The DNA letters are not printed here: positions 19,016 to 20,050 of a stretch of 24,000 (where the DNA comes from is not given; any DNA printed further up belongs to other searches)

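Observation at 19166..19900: Stand-alone flavodiiron-core protein with an altered metal-ligand motif: candidate O2/NO/Fe(II) sensor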

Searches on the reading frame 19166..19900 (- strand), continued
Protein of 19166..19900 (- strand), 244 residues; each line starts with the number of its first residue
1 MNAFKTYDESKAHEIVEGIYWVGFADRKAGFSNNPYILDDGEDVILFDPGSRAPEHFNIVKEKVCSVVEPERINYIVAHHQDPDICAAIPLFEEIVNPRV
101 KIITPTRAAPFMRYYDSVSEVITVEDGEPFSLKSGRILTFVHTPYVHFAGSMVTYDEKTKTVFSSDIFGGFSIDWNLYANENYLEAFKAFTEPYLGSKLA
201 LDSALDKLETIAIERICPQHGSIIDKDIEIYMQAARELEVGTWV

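Call 66: search_protein_families(library=pfam, proteins=[L004:11072-12304:+, L012:9000-10421:+, L015:9144-10463:+, L023:5560-6930:+, L025:9061-10287:+, L048:5110-7815:+, L054:4687-6978:+, L066:1560-4262:+, L021:6200-7255:+, L049:9091-9693:+], max_evalue=0.001)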
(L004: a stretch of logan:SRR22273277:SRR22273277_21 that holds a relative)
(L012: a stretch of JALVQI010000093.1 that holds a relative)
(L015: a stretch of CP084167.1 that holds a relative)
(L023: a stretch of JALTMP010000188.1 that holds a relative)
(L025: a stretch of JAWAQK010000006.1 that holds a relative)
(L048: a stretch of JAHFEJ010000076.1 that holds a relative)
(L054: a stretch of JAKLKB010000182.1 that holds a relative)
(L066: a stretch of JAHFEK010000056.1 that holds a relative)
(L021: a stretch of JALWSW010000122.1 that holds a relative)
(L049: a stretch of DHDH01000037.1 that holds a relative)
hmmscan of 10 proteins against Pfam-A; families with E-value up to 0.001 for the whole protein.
L004:11072-12304:+ (410 aa): 0 families

L012:9000-10421:+ (473 aa): 3 families
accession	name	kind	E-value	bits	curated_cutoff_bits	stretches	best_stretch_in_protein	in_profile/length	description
PF00224.27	PK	-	7.4e-124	413.5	30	1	8-327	3-328/328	Pyruvate kinase, barrel domain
PF02887.21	PK_C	-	1.2e-32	112.8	28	1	359-469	1-112/114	Pyruvate kinase, alpha/beta domain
PF03328.21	HpcH_HpaI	-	2.4e-05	24.2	25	1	178-257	75-162/221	HpcH/HpaI aldolase/citrate lyase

L015:9144-10463:+ (439 aa): 2 families
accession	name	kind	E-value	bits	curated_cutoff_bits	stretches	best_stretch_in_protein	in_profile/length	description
PF07786.18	HGSNAT_cat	-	6.6e-08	32.8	22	1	13-105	1-86/222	Heparan-alpha-glucosaminide N-acetyltransferase, catalytic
PF01757.29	Acyl_transf_3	-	2.3e-06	27.4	31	1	15-395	2-324/326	Acyltransferase domain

L023:5560-6930:+ (456 aa): 2 families
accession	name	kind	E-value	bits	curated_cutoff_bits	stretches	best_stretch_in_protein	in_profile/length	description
PF01546.33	Peptidase_M20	-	1.4e-24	87.6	24.6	1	73-446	1-203/206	Peptidase family M20/M25/M40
PF07687.19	M20_dimer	-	8.7e-15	55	21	1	185-340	2-101/107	Peptidase dimerisation domain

L025:9061-10287:+ (408 aa): 0 families

L048:5110-7815:+ (901 aa): 6 families
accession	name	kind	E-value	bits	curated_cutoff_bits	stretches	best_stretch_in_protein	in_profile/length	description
PF00476.26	DNA_pol_A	-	1.4e-160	534.9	34.3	1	528-899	3-381/381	DNA polymerase family A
PF02739.22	5_3_exonuc_N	-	3.4e-54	183.4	34.3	1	5-168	1-164/164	5'-3' exonuclease, N-terminal resolvase-like domain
PF01367.25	5_3_exonuc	-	4.8e-35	120.4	40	1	169-264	1-96/97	5'-3' exonuclease, C-terminal SAM fold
PF01612.26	DNA_pol_A_exo1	-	2.7e-28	99.4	23.6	1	308-495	1-173/173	3'-5' exonuclease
PF22619.2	DNA_polI_exo1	-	6.3e-12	45.9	27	1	381-462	38-119/140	DNA polymerase I, ribonuclease H-like domain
PF12826.13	HHH_2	-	0.00082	19.9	27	0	190-214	7-31/64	Helix-hairpin-helix motif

L054:4687-6978:+ (763 aa): 4 families
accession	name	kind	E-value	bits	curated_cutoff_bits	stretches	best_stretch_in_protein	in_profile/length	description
PF00211.25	Guanylate_cyc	-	2.6e-26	92.8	21.9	1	372-554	4-177/183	Adenylate and Guanylate cyclase catalytic domain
PF00672.30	HAMP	-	1.9e-16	60.5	25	0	176-210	16-52/53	HAMP domain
PF01814.28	Hemerythrin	-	1e-10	42.6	25.3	1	641-756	2-125/127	Hemerythrin HHE cation binding domain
PF23028.1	YbjQ_3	-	8.2e-05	23.4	27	0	91-161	17-87/95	C2 domain-containing protein 5, fifth YbjQ-like domain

L066:1560-4262:+ (900 aa): 5 families
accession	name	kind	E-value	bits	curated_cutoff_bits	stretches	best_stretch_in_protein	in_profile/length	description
PF00476.26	DNA_pol_A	-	4.3e-158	526.7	34.3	1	527-898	3-381/381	DNA polymerase family A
PF02739.22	5_3_exonuc_N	-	3.1e-53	180.3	34.3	1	5-168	1-164/164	5'-3' exonuclease, N-terminal resolvase-like domain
PF01367.25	5_3_exonuc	-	2.4e-34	118.1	40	1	169-264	1-96/97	5'-3' exonuclease, C-terminal SAM fold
PF01612.26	DNA_pol_A_exo1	-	6e-31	108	23.6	1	307-494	1-173/173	3'-5' exonuclease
PF22619.2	DNA_polI_exo1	-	2.6e-11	43.9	27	1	380-462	38-120/140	DNA polymerase I, ribonuclease H-like domain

L021:6200-7255:+ (351 aa): 7 families
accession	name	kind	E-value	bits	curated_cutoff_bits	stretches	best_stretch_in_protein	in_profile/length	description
PF01370.27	Epimerase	-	2.3e-52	178.2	20.9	1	3-266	1-240/240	NAD dependent epimerase/dehydratase family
PF16363.11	GDP_Man_Dehyd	-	1.1e-46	160.3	27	1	4-279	1-261/332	GDP-mannose 4,6 dehydratase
PF02719.21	Polysacc_synt_2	-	2.2e-20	73.5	20.2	1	3-189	1-174/293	Polysaccharide biosynthesis protein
PF01073.25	3Beta_HSD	-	1.7e-15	57.3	22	1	4-257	1-234/280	3-beta hydroxysteroid dehydrogenase/isomerase family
PF04321.23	RmlD_sub_bind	-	5.8e-14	52.3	27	1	1-188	1-153/287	RmlD substrate binding domain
PF07993.18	NAD_binding_4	-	8.7e-10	38.6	20.1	1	5-210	1-230/258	Male sterility protein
PF13460.12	NAD_binding_10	-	0.0004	20.7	27.2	0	7-166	1-131/184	NAD(P)H-binding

L049:9091-9693:+ (200 aa): 0 families

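Call 67: search_protein_families(library=pfam, proteins=[L058:3771-4352:+, L062:4339-4836:+, L071:9294-10157:+, L033:9075-9806:+, L037:9059-9994:+, L035:4972-5808:+, L026:1384-2016:+, L008:9083-12418:+, L029:9061-10296:+, L070:3608-6280:+], max_evalue=0.001)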
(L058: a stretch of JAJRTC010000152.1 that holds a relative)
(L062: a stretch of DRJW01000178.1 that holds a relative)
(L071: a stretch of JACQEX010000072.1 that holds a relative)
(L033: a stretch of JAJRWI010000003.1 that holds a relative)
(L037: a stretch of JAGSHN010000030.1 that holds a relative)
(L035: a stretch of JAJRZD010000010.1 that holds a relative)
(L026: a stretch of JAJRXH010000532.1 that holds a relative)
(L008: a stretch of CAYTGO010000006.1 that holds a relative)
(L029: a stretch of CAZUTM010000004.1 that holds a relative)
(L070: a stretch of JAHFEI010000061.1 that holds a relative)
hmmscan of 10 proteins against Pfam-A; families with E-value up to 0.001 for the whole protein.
L058:3771-4352:+ (193 aa): 1 family
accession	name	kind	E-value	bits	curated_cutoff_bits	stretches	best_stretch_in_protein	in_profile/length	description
PF01725.21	Ham1p_like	-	5.7e-55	186.5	22.5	1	3-187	1-184/186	Ham1 family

L062:4339-4836:+ (165 aa): 0 families

L071:9294-10157:+ (287 aa): 0 families

L033:9075-9806:+ (243 aa): 0 families

L037:9059-9994:+ (311 aa): 1 family
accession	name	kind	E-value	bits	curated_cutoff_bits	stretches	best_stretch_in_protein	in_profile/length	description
PF00296.26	Bac_luciferase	-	4.8e-55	187.5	27.9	1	10-287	19-312/314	Luciferase-like monooxygenase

L035:4972-5808:+ (278 aa): 0 families

L026:1384-2016:+ (210 aa): 3 families
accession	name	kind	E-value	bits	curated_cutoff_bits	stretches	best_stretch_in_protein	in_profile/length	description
PF13240.11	Zn_Ribbon_1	-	2.9e-06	27.3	25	1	14-36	1-23/23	zinc-ribbon domain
PF24463.1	DUF7577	-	3.7e-06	26.9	28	1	12-36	2-26/27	Domain of unknown function (DUF7577)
PF12773.13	DZR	-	0.00031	21.3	27.3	1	15-37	1-23/45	Double zinc ribbon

L008:9083-12418:+ (1111 aa): 12 families
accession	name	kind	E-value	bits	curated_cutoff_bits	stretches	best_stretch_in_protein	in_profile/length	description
PF02518.31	HATPase_c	-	2.7e-30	105.5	26.4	1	756-868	1-107/111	Histidine kinase-, DNA gyrase B-, and HSP90-like ATPase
PF13426.13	PAS_9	-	9.4e-29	100.2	27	2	147-249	2-103/103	PAS domain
PF00989.32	PAS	-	2.8e-27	95.4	22.6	2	138-246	3-112/113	PAS fold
PF13185.12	GAF_2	-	7.1e-25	88.2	28.6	2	477-620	2-133/136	GAF domain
PF00512.31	HisKA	-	1.3e-22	80.1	26.9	1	644-709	1-66/66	His Kinase A (phospho-acceptor) domain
PF08448.16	PAS_4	-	6e-18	65.5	23.1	2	142-251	1-109/110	PAS fold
PF00072.30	Response_reg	-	7.1e-16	58.8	30.2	1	892-1007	1-109/111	Response regulator receiver domain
PF01590.32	GAF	-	1.2e-14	55.4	22.4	2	480-617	3-128/133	GAF domain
PF13188.13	PAS_8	-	1.6e-14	53.7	21.8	2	137-178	2-44/65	PAS domain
PF08447.18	PAS_3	-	1.9e-12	47.7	25.6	1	159-244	2-89/89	PAS fold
PF24820.1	Diguanyl_cycl_sensor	-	4.3e-06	27.1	28.1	0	16-123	1-108/109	Diguanylate cyclase-like sensor domain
PF22922.2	GAF_NLP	-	0.00012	22.1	24.1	1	516-618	61-167/175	NLP protein GAF domain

L029:9061-10296:+ (411 aa): 0 families

L070:3608-6280:+ (890 aa): 5 families
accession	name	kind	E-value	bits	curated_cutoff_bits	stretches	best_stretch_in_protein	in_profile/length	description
PF00476.26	DNA_pol_A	-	1.2e-158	528.5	34.3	1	516-888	3-381/381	DNA polymerase family A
PF02739.22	5_3_exonuc_N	-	8.6e-55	185.4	34.3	1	5-168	1-164/164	5'-3' exonuclease, N-terminal resolvase-like domain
PF01612.26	DNA_pol_A_exo1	-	3.5e-33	115.3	23.6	1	301-482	6-172/173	3'-5' exonuclease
PF01367.25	5_3_exonuc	-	1.6e-31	109.1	40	1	169-264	1-96/97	5'-3' exonuclease, C-terminal SAM fold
PF22619.2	DNA_polI_exo1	-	3.3e-11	43.6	27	1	360-449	31-118/140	DNA polymerase I, ribonuclease H-like domain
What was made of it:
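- In most lineages the gene after ODP+partner is housekeeping (pyruvate kinase, PolA, Ham1, epimerase, M20 peptidase; calls 66, 67). The third gene is heterogeneous and mostly housekeeping outside Scalindua (calls 66, 67).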

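Call 68: search_solved_structures(query=A2, max_evalue=1e-10, show_alignments=3)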
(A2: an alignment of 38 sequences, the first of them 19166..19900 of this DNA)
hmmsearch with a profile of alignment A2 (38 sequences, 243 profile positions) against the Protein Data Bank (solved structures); distinct sequences matched with E-value up to 1e-10: 19.
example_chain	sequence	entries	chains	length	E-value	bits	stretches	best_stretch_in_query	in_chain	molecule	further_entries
6qrq_B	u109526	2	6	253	1.6e-39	139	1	15-241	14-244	Oxygen-binding diiron protein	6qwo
6qnm_A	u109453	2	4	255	3.5e-32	115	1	18-241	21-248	OXYGEN-BINDING DI-IRON PROTEIN | Uncharacterized protein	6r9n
4dik_A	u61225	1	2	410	4.4e-25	91.7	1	26-225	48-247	FLAVOPROTEIN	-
1vme_A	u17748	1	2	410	5.7e-25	91.4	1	26-225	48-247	Flavoprotein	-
4dil_A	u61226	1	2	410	7.5e-25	91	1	26-225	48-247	FLAVOPROTEIN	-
5v8s_A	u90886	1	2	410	1.2e-24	90.3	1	26-225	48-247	Flavoprotein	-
1ycf_A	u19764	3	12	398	1.1e-20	77.3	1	9-234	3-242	Nitric oxide reductase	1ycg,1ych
6etb_A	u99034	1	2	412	2.8e-20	76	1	11-225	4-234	Anaerobic nitric oxide reductase flavorubredoxin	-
7r0f_A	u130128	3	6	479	3.1e-20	75.8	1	11-225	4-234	Anaerobic nitric oxide reductase flavorubredoxin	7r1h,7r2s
7r2p_A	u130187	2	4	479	3.1e-20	75.8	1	11-225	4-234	Anaerobic nitric oxide reductase flavorubredoxin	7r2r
4d02_A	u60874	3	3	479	3.8e-20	75.6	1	11-225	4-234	ANAEROBIC NITRIC OXIDE REDUCTASE FLAVORUBREDOXIN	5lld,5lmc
7r1j_A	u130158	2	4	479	3.8e-20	75.6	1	11-225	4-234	Anaerobic nitric oxide reductase flavorubredoxin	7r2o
6frm_A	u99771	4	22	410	9.6e-19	71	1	7-241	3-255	Coenzyme F420H2 oxidase (FprA) | F420H2 oxidase (FprA)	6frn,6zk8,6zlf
2q9u_A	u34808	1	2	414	1.3e-17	67.3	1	8-229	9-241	A-type flavoprotein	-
1e5d_A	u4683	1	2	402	2.1e-17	66.6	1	20-224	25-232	RUBREDOXIN:OXYGEN OXIDOREDUCTASE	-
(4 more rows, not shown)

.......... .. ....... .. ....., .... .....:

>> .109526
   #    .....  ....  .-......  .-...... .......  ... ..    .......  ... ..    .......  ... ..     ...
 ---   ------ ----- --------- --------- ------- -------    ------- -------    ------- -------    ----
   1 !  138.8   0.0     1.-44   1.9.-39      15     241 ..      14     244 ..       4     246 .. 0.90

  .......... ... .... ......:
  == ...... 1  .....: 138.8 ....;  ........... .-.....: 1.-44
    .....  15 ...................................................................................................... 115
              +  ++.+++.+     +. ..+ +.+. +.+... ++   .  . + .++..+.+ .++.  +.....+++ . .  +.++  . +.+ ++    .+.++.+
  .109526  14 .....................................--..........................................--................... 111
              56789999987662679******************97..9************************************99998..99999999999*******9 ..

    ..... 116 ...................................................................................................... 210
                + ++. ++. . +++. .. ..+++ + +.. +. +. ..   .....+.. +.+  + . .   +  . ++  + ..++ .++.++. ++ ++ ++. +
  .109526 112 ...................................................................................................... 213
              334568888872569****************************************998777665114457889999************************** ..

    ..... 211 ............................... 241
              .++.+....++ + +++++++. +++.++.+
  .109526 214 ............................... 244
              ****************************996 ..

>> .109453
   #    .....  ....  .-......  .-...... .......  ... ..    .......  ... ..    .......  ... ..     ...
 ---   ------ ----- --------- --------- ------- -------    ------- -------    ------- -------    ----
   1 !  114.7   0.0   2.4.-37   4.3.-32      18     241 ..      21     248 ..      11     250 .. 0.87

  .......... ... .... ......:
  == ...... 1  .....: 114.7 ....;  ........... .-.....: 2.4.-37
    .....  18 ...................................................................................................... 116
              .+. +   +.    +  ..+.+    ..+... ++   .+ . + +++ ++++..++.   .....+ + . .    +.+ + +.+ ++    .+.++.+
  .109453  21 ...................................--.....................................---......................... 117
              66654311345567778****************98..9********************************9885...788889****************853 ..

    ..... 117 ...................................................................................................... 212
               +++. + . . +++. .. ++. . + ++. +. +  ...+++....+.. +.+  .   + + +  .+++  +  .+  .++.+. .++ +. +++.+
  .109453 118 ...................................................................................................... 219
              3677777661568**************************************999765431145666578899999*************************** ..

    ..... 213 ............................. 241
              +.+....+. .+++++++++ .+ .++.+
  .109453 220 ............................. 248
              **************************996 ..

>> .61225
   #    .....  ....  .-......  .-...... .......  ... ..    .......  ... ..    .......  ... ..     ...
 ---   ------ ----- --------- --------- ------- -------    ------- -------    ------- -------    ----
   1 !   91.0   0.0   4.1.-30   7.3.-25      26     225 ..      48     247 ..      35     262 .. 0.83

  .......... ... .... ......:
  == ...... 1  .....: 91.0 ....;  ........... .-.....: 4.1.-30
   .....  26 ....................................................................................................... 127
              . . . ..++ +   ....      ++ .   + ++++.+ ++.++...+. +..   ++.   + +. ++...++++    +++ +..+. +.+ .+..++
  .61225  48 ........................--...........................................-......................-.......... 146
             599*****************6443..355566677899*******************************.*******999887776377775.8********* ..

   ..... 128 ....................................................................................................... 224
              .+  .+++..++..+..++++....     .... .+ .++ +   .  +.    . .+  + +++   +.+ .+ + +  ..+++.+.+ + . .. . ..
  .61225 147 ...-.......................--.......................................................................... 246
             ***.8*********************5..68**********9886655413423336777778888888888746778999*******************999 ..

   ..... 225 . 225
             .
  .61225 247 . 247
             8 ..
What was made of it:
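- A profile of 38 homologues hits T. maritima ODP at 1.6e-39 and T. denticola ODP at 3.5e-32, against 4e-25 for the best FDP (call 68).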

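Call 93: search_protein_families(library=ncbifam, proteins=[L004:11072-12304:+, L025:9061-10287:+, L024:8732-9055:+], max_evalue=0.01)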
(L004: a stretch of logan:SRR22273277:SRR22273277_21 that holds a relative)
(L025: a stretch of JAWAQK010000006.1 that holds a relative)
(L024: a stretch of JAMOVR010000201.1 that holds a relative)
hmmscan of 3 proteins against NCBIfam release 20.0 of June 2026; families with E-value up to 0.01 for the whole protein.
L004:11072-12304:+ (410 aa): 0 families

L025:9061-10287:+ (408 aa): 0 families

L024:8732-9055:+ (107 aa): 0 families
